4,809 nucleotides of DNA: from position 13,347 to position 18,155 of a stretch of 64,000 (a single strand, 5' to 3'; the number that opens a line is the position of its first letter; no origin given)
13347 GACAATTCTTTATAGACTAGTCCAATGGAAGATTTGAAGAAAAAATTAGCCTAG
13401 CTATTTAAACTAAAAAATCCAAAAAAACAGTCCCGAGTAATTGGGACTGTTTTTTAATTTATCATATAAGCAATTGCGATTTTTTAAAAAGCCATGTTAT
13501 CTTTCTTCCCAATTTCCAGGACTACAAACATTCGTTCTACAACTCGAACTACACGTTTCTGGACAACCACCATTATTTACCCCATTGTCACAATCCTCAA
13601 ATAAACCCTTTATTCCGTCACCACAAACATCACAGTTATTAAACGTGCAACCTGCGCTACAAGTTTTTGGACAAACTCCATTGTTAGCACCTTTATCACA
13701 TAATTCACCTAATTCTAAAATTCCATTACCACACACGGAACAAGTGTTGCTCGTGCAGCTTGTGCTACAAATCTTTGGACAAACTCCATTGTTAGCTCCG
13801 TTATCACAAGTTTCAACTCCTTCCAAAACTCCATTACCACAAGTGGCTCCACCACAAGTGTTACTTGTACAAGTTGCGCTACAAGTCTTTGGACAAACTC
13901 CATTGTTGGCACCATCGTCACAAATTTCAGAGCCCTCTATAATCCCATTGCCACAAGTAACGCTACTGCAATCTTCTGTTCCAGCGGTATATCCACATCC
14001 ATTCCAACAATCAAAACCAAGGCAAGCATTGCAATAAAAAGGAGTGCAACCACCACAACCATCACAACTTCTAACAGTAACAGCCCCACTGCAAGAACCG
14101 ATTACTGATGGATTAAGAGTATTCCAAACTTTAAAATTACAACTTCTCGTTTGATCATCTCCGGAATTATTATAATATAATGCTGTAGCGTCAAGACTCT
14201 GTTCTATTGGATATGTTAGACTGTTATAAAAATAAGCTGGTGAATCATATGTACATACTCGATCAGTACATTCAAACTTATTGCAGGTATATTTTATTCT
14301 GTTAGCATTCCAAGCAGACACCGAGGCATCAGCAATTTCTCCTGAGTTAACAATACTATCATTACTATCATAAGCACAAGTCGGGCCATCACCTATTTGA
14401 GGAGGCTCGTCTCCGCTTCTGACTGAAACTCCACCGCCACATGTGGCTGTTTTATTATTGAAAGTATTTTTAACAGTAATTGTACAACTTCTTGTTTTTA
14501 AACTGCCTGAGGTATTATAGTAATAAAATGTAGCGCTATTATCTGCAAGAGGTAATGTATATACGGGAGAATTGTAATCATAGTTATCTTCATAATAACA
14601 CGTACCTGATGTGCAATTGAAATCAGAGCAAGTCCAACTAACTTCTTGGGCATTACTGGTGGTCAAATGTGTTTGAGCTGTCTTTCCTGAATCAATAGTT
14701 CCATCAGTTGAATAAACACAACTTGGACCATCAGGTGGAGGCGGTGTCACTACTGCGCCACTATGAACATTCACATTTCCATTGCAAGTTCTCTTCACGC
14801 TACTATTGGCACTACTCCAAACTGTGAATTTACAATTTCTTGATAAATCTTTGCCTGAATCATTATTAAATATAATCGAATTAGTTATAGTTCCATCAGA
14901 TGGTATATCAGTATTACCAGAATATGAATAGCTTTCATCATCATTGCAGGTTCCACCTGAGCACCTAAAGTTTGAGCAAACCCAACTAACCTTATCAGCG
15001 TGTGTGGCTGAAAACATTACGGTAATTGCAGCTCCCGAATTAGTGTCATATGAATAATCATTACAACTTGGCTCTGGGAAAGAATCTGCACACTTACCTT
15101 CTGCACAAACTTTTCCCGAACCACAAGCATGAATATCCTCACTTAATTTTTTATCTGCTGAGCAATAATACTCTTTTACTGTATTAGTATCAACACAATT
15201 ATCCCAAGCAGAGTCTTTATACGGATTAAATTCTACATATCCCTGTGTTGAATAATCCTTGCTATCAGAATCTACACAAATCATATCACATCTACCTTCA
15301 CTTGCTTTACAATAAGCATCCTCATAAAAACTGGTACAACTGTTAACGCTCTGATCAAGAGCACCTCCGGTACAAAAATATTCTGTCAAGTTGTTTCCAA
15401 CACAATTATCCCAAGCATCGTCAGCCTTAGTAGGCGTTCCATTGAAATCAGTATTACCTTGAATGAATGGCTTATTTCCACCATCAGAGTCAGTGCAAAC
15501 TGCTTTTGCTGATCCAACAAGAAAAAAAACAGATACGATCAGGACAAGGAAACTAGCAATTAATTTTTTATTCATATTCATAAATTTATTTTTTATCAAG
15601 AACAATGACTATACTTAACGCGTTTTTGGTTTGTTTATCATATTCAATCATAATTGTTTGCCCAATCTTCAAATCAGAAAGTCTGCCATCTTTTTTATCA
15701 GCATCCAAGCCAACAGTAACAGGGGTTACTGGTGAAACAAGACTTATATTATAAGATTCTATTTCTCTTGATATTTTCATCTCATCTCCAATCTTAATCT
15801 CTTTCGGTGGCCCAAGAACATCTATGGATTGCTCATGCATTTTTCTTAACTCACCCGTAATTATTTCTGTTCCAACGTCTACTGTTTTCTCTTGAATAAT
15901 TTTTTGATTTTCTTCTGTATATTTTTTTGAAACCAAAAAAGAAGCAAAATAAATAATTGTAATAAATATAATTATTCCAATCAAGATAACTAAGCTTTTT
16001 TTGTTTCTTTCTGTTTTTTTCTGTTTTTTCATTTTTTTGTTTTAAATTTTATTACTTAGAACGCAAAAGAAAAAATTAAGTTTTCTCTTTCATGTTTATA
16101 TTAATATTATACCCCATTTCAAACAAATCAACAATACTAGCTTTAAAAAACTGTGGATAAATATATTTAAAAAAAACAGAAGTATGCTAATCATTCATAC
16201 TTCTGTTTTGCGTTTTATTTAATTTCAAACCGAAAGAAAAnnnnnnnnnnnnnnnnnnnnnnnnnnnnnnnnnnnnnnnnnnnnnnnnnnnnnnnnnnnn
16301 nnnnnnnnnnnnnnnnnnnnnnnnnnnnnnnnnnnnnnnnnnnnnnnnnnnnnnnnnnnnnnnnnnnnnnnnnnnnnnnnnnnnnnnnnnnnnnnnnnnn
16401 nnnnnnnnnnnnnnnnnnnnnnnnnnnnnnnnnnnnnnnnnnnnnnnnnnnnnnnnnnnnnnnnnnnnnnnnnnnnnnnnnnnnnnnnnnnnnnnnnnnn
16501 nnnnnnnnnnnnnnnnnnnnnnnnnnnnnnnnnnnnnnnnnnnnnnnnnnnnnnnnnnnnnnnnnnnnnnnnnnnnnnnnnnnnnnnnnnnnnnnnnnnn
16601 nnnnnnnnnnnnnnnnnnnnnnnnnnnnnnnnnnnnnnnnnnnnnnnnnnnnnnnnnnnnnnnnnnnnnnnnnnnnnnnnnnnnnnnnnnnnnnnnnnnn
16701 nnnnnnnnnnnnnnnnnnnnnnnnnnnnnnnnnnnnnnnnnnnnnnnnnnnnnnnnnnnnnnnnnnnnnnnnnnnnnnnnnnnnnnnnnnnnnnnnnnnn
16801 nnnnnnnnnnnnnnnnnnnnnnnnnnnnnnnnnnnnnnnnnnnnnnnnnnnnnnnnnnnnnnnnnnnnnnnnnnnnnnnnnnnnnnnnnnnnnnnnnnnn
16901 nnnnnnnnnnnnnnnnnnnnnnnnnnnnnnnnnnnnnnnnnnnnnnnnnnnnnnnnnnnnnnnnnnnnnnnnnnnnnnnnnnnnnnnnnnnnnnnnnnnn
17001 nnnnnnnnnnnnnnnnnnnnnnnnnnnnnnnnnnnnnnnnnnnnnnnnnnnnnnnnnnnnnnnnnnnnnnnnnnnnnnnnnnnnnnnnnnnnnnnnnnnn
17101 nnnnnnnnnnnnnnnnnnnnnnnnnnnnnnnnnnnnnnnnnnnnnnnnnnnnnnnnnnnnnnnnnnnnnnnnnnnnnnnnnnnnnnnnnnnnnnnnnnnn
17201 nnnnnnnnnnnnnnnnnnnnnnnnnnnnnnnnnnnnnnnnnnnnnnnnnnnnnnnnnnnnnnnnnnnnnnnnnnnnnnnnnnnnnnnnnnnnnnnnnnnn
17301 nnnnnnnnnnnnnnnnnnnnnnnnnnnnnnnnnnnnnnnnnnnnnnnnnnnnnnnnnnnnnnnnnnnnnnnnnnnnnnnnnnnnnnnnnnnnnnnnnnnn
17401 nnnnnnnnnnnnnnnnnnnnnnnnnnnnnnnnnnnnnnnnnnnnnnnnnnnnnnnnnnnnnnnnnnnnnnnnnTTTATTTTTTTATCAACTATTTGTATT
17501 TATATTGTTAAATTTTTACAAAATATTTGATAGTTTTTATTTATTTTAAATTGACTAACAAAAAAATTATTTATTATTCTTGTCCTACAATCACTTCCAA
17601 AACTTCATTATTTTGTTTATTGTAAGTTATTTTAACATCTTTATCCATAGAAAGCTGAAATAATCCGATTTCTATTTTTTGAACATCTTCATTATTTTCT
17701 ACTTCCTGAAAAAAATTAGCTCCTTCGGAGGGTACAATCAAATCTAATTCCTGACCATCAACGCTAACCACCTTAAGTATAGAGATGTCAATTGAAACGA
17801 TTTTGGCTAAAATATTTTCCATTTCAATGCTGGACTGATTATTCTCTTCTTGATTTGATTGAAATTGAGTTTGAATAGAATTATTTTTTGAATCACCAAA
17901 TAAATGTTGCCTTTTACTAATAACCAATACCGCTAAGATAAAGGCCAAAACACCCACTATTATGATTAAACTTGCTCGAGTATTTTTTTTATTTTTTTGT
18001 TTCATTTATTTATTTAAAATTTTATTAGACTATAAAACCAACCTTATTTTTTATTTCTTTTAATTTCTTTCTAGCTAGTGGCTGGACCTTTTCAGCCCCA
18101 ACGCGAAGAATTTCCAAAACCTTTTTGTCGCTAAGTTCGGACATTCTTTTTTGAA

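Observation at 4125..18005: Three copies of a two-gene cassette: small membrane-anchored protein plus huge Cys-rich secreted protein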

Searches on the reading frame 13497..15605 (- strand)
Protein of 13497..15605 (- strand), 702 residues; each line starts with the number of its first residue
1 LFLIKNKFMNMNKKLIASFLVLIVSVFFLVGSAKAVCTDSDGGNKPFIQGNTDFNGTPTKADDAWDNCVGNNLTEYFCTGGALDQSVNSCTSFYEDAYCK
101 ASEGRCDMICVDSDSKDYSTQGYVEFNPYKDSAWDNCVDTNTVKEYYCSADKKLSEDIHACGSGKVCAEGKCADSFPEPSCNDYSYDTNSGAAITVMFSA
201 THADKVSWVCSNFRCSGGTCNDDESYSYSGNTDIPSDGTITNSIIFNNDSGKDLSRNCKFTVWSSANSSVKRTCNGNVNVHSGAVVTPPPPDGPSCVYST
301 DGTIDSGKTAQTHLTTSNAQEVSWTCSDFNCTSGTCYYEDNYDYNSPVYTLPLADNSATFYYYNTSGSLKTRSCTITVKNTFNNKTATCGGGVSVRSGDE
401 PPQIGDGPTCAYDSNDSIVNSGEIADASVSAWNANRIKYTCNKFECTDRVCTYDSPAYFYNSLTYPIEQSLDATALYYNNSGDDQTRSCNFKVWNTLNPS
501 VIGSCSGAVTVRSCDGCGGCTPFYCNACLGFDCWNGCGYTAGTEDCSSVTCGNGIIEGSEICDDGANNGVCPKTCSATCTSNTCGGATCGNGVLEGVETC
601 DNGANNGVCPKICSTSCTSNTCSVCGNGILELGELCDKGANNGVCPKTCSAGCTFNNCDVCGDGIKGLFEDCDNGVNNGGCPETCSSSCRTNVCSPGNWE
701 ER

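Call 3: search_protein_families(library=pfam, proteins=[window:13497-15605:-], max_evalue=1)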
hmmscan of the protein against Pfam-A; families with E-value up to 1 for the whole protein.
window:13497-15605:- (702 aa): 0 families

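Call 4: search_protein_families(library=ncbifam, proteins=[window:13497-15605:-], max_evalue=1)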
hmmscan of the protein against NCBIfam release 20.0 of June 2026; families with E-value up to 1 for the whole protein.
window:13497-15605:- (702 aa): 0 families

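Call 10: find_homologous_proteins(query=window:13497-15605:-, max_evalue=0.001)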
Query window:13497-15605:- (702 aa): 3 proteins with E <= 0.001 among 8000 candidates.
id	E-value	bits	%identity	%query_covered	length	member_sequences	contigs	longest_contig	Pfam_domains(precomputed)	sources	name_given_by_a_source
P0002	0.0e+0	1602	100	99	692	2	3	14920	-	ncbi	ncbi:MAG: hypothetical protein WAV31_04135 [Candidatus Moraniibacteriota bacterium]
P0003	3.1e-25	107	32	26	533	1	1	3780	-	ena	-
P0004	5.5e-18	83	34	20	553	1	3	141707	-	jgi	jgi:hypothetical protein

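Call 13: find_encoding_contigs(protein=P0004, flank=6000, max_places=3)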
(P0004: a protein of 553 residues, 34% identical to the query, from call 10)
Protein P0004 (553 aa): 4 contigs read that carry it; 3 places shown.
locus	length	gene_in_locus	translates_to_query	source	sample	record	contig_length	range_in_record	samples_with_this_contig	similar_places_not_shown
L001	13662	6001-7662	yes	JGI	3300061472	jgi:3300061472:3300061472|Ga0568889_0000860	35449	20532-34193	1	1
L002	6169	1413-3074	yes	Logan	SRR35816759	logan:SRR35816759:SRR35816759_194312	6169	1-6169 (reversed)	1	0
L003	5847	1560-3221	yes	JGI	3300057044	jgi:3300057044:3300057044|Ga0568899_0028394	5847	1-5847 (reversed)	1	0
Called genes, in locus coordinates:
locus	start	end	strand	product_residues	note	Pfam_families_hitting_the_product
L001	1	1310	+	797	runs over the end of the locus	-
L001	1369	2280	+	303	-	PF00890:FAD_binding_2 (weak), PF01134:GIDA (faint), PF01266:DAO (faint), PF01946:Thi4 (faint), PF03486:HI0933_like (faint), PF07992:Pyr_redox_2, PF13738:Pyr_redox_3, PF00070:Pyr_redox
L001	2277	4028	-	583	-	PF12797:Fer4_2 (faint), PF12838:Fer4_7 (faint), PF13237:Fer4_10 (faint), PF14697:Fer4_21, PF00037:Fer4, PF12837:Fer4_6 (weak), PF00005:ABC_tran, PF00005:ABC_tran, +2 more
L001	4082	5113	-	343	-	PF13489:Methyltransf_23, PF13847:Methyltransf_31, PF08241:Methyltransf_11 (faint), PF08242:Methyltransf_12 (faint), PF13649:Methyltransf_25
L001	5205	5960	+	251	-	PF00696:AA_kinase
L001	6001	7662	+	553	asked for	-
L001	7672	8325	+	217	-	PF22175:Ogg-HhH (weak), PF00730:HhH-GPD, PF00633:HHH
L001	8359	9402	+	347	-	PF13424:TPR_12 (faint), PF00515:TPR_1 (faint), PF07719:TPR_2 (faint), PF13041:PPR_2 (faint), PF13176:TPR_7 (faint), PF13428:TPR_14 (faint), PF01535:PPR (faint), PF14559:TPR_19 (weak), +1 more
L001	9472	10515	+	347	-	PF13191:AAA_16 (faint), PF07728:AAA_5, PF13401:AAA_22 (faint), PF00004:AAA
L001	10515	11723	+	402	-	-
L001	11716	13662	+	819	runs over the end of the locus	-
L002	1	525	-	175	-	?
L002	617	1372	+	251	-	PF00696:AA_kinase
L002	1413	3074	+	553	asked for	-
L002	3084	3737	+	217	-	PF22175:Ogg-HhH (weak), PF00730:HhH-GPD, PF00633:HHH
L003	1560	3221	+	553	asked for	-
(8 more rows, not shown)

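Call 14: find_encoding_contigs(protein=P0003, flank=6000, max_places=3)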
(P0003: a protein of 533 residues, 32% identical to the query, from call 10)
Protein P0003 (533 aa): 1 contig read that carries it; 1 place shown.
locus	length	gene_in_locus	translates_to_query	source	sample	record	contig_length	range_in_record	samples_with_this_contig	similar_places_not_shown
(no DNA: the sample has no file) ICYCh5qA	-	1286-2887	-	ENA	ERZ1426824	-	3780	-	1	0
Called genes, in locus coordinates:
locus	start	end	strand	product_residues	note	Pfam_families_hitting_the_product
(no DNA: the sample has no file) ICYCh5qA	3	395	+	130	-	?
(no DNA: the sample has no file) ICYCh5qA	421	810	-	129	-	PF00903:Glyoxalase, PF13669:Glyoxalase_4 (weak)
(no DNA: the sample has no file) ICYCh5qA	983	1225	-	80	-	PF26604:CBU_0592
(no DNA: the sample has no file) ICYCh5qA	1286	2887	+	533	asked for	-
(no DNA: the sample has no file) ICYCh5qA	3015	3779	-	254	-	?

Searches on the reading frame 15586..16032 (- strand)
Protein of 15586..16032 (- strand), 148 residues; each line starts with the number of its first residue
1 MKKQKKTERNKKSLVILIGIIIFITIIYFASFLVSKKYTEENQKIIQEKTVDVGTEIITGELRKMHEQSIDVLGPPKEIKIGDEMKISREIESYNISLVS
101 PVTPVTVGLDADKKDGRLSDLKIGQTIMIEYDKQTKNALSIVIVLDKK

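Call 3: search_protein_families(library=pfam, proteins=[window:15586-16032:-], max_evalue=1)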
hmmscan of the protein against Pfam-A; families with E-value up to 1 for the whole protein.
window:15586-16032:- (148 aa): 3 families
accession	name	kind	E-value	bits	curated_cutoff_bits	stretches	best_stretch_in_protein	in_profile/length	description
PF17158.10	MASE4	-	0.00045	20.1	28.4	1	3-51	101-149/239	Membrane-associated sensor, integral membrane domain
PF12911.12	OppC_N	-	0.032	14.6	23.9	1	9-42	12-45/53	N-terminal TM domain of oligopeptide transport permease C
PF02699.20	YajC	-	0.25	11.7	28.2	1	17-59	3-43/78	Preprotein translocase subunit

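Call 4: search_protein_families(library=ncbifam, proteins=[window:15586-16032:-], max_evalue=1)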
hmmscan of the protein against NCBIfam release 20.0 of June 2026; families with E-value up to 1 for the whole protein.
window:15586-16032:- (148 aa): 3 families
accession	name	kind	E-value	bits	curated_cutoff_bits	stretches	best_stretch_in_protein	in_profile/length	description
NF011715.0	PRK15136.1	equivalog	8.6e-05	21.3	563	1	3-71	13-81/390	multidrug efflux MFS transporter periplasmic adaptor subunit EmrA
NF038218.1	IcmG_DotF_IVB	equivalog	0.0076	15.9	200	1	3-61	40-95/266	type IVB secretion system protein IcmG/DotF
NF038038.1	cytoc_DsrJ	equivalog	0.17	12.2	100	1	13-99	4-90/121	sulfate reduction electron transfer complex DsrMKJOP subunit DsrJ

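Call 8: find_homologous_proteins(query=window:15586-16032:-, max_evalue=0.001)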
Query window:15586-16032:- (148 aa): 1 proteins with E <= 0.001 among 32 candidates.
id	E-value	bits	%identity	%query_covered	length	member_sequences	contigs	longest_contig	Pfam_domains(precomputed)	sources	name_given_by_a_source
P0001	5.2e-84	297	100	100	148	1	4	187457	-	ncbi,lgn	ncbi:MAG: hypothetical protein WAV31_04140 [Candidatus Moraniibacteriota bacterium]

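Call 23: find_encoding_contigs(protein=P0001, flank=10000, max_places=4)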
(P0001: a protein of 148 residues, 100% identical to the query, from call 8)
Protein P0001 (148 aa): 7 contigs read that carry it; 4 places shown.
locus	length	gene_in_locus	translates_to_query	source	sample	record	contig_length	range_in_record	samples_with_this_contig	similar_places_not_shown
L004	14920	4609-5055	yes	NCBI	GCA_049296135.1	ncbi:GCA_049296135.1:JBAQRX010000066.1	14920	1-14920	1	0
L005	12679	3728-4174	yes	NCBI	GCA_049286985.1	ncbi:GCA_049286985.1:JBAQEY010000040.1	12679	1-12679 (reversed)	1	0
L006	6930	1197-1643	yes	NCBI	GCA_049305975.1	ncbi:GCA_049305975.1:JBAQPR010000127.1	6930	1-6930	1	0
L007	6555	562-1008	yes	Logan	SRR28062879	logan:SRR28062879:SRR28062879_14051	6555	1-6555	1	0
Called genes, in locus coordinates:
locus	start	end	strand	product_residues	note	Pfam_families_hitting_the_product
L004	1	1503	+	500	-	PF00753:Lactamase_B, PF12706:Lactamase_B_2, PF22505:RNase_J_b_CASP, PF17770:RNase_J_C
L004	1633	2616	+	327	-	PF00579:tRNA-synt_1b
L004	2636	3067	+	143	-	-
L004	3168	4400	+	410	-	-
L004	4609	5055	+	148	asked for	-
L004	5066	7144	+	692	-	-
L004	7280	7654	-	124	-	PF01050:MannoseP_isomer, PF07883:Cupin_2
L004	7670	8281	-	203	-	PF06560:GPI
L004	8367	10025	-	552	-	PF00496:SBP_bac_5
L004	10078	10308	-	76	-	PF03840:SecG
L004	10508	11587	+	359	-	PF00483:NTP_transferase, PF12804:NTP_transf_3 (weak), PF22640:ManC_GMP_beta-helix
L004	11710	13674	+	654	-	PF00270:DEAD (weak), PF04851:ResIII, PF13604:AAA_30 (faint), PF17757:UvrB_inter, PF27431:UvrB_3rd, PF00271:Helicase_C, PF12344:UvrB, PF02151:UVR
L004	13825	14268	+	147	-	-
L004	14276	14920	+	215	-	?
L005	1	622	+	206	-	PF17770:RNase_J_C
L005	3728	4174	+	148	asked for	-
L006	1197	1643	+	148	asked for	-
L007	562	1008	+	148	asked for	-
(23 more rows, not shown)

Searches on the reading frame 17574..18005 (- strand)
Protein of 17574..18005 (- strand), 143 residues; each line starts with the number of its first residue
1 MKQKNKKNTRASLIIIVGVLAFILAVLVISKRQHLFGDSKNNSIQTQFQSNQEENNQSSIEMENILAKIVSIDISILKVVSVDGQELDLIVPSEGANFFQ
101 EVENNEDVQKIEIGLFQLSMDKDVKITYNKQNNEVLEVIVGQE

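Call 3: search_protein_families(library=pfam, proteins=[window:17574-18005:-], max_evalue=1)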
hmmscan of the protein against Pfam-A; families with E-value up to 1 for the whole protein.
window:17574-18005:- (143 aa): 3 families
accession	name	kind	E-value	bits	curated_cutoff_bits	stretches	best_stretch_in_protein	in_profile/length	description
PF24534.1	HMA_PCA1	-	0.17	12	24.5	1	81-102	2-23/68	PCA1 HMA heavy metal-associated domain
PF11166.13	DUF2951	-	0.22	12.2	26.7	1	2-37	62-97/98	Protein of unknown function (DUF2951)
PF12092.13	DUF3568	-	0.3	11.6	23.2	0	36-75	65-104/124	Protein of unknown function (DUF3568)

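Call 4: search_protein_families(library=ncbifam, proteins=[window:17574-18005:-], max_evalue=1)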
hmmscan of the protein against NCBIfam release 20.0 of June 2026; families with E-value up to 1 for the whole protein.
window:17574-18005:- (143 aa): 0 families

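Call 77: find_related_loci(query=A9, collection=metagenome_contigs, flank=6000)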
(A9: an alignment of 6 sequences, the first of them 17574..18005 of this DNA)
Query A9 (143 aa) in metagenome_contigs; peptide patterns used: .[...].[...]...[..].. (x = any residue, [..] = any of these).
428 stretches matched a pattern; 3 encode a relative of the query (tblastn E <= 1e-3); 3 distinct loci.
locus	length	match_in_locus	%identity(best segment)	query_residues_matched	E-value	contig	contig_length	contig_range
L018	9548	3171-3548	31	15-142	1e-10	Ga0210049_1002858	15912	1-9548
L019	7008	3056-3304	34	61-140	3e-8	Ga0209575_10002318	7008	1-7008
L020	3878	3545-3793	30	61-140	1e-6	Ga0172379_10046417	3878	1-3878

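Call 96: search_protein_families(library=pfam, proteins=[L018:3587-4006:+, L020:363-818:+, L018:3132-3551:+, L019:2891-3316:+, L019:3303-5510:+, L020:850-3312:+], max_evalue=0.01)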
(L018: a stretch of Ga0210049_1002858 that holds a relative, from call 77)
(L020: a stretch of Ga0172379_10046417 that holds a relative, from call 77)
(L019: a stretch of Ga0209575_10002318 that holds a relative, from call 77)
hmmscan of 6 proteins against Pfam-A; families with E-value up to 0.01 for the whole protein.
L018:3587-4006:+ (139 aa): 0 families

L020:363-818:+ (151 aa): 1 family
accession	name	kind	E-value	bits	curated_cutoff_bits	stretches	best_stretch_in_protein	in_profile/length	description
PF16357.10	PepSY_TM_like_2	-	0.0004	20.9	27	1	6-107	6-107/197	Putative PepSY_TM-like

L018:3132-3551:+ (139 aa): 0 families

L019:2891-3316:+ (141 aa): 2 families
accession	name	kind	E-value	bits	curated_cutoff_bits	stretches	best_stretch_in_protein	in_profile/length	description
PF09911.14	DUF2140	-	0.00055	20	34.3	1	5-79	4-78/187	Uncharacterized protein conserved in bacteria (DUF2140)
PF20098.4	DUF6488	-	0.0029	17.9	27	1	9-90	4-83/110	Family of unknown function (DUF6488)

L019:3303-5510:+ (735 aa): 1 family
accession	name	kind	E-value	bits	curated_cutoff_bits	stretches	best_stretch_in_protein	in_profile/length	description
PF13313.11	DUF4082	-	0.0021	18.5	28.4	1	160-236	24-100/143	Domain of unknown function (DUF4082)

L020:850-3312:+ (820 aa): 0 families
